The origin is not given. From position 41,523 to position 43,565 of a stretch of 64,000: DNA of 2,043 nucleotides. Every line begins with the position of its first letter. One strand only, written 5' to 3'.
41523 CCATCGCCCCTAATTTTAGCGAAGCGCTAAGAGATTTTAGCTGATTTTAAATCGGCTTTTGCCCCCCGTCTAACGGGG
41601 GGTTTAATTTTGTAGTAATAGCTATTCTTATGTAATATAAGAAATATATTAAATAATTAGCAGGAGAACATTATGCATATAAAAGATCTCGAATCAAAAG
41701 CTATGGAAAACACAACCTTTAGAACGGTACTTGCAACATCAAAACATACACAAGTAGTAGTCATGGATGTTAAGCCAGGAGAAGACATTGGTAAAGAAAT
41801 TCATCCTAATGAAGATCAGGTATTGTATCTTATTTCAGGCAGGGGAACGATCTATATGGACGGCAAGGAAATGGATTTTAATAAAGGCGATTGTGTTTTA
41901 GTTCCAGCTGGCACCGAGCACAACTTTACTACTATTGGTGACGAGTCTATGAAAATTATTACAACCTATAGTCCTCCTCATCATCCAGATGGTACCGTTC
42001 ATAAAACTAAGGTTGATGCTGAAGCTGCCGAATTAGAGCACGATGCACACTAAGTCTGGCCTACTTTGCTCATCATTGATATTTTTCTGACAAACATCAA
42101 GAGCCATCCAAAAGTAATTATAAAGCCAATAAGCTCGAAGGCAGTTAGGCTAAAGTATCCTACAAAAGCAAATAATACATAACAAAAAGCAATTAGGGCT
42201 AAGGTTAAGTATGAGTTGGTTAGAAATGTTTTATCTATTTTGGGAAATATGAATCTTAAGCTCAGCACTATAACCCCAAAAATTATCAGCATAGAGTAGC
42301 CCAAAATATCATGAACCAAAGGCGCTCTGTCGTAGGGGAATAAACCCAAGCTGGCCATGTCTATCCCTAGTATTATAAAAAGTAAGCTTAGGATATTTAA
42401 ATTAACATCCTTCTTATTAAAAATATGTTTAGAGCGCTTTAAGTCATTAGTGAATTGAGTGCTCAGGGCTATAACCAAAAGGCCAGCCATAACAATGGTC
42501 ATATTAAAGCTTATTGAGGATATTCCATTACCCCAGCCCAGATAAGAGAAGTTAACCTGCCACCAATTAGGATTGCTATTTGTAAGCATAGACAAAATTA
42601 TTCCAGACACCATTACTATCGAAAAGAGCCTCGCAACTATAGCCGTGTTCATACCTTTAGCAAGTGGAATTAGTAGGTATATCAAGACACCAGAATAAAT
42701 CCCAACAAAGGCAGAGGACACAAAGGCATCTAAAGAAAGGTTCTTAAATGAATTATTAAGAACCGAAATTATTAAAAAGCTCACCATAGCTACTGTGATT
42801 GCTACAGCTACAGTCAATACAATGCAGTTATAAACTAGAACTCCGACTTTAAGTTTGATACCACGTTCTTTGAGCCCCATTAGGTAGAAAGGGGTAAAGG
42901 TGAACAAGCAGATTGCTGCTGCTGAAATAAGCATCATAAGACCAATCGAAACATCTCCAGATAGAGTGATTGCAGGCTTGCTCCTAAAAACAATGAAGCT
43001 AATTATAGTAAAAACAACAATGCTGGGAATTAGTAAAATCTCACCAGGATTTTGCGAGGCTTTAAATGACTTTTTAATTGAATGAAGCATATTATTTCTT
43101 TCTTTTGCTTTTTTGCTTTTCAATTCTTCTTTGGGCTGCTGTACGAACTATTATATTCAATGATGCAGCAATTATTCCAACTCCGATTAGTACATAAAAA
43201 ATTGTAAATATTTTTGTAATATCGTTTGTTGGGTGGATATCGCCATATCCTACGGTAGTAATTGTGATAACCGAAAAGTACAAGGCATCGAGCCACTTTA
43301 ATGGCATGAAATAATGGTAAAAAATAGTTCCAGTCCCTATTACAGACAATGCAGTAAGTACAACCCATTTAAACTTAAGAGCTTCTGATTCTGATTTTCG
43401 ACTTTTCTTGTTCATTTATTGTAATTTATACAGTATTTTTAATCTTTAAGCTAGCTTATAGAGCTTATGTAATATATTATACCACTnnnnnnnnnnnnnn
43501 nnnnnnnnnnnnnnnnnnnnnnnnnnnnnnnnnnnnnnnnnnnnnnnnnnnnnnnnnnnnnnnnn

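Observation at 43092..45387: Heliorhodopsin neighbourhood: TspO/MBR upstream, co-transcribed 7-TM unknown downstream, divergent minimal K+ channel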

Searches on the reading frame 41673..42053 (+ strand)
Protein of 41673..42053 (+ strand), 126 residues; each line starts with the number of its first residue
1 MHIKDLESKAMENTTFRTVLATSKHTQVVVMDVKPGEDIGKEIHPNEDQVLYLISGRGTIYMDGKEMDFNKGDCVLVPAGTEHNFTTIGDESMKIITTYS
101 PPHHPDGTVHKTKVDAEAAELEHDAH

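Call 3: search_protein_families(library=pfam, proteins=[window:41673-42053:+], max_evalue=0.01)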
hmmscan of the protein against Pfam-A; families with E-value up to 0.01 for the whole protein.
window:41673-42053:+ (126 aa): 9 families
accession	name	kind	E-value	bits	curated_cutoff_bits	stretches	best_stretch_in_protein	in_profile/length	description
PF07883.17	Cupin_2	-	3.6e-19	68.7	27.2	1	30-98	2-69/70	Cupin domain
PF05899.18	Cupin_3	-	9.4e-07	28.9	23.5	1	29-82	10-61/74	EutQ-like cupin domain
PF03079.20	ARD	-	1.9e-06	28.6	27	1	40-99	85-149/157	ARD/ARD' family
PF02311.25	AraC_binding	-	6.2e-06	26.4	21.1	1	36-97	13-73/135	AraC-like ligand binding domain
PF01050.24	MannoseP_isomer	-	5.4e-05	23.8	23.6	1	18-97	20-99/116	Mannose-6-phosphate isomerase C-terminal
PF21621.3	MPI_cupin_dom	-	7.1e-05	23.2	27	1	49-95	31-74/79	Mannose-6-phosphate isomerase, cupin domain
PF00190.28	Cupin_1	-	0.0001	22.4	22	1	28-104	35-118/151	Cupin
PF06249.18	EutQ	-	0.00026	21.2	21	1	46-89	94-137/152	Ethanolamine utilisation protein EutQ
PF12973.13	Cupin_7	-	0.0013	19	27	1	4-97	9-99/105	ChrR Cupin-like domain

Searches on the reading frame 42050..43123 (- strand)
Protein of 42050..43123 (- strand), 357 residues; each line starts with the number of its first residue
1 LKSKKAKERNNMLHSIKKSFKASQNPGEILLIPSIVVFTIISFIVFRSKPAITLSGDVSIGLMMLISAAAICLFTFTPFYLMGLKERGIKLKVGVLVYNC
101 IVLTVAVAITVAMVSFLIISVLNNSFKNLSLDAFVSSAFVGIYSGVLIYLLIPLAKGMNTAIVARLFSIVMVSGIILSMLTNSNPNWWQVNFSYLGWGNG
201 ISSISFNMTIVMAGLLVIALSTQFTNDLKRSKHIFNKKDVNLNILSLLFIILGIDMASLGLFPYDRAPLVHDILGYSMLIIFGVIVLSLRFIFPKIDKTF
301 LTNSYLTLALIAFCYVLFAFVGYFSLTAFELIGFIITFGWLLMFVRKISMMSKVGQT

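Call 3: search_protein_families(library=pfam, proteins=[window:42050-43123:-], max_evalue=0.01)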
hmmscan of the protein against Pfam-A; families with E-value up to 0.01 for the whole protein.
window:42050-43123:- (357 aa): 0 families

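Call 4: search_protein_families(library=ncbifam, proteins=[window:42050-43123:-], max_evalue=0.01)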
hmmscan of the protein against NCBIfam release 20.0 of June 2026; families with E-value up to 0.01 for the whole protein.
window:42050-43123:- (357 aa): 0 families

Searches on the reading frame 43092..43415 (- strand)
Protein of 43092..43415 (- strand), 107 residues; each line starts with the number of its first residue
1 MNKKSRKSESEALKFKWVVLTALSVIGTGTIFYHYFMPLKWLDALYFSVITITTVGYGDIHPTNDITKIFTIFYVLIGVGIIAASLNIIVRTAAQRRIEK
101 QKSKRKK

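Call 3: search_protein_families(library=pfam, proteins=[window:43092-43415:-], max_evalue=0.01)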
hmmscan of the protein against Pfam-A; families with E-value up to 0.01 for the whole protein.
window:43092-43415:- (107 aa): 2 families
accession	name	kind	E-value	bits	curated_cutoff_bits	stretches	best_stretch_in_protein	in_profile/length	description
PF07885.22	Ion_trans_2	-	7.5e-21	74.2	22.5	1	22-93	3-77/79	Ion channel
PF00520.37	Ion_trans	-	1.4e-06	28.2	25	1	42-96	175-236/241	Ion transport protein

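Call 4: search_protein_families(library=ncbifam, proteins=[window:43092-43415:-], max_evalue=0.01)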
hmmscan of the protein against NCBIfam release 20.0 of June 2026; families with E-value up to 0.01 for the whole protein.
window:43092-43415:- (107 aa): 2 families
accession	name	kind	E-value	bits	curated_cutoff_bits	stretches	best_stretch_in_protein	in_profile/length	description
NF007828.0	PRK10537.1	equivalog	5.9e-13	48.6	425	1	42-100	180-238/403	voltage-gated potassium channel protein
NF040645.1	K_channel_Meth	equivalog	1.5e-09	38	300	1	41-83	157-199/203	hyperpolarization-activated voltage-gated potassium channel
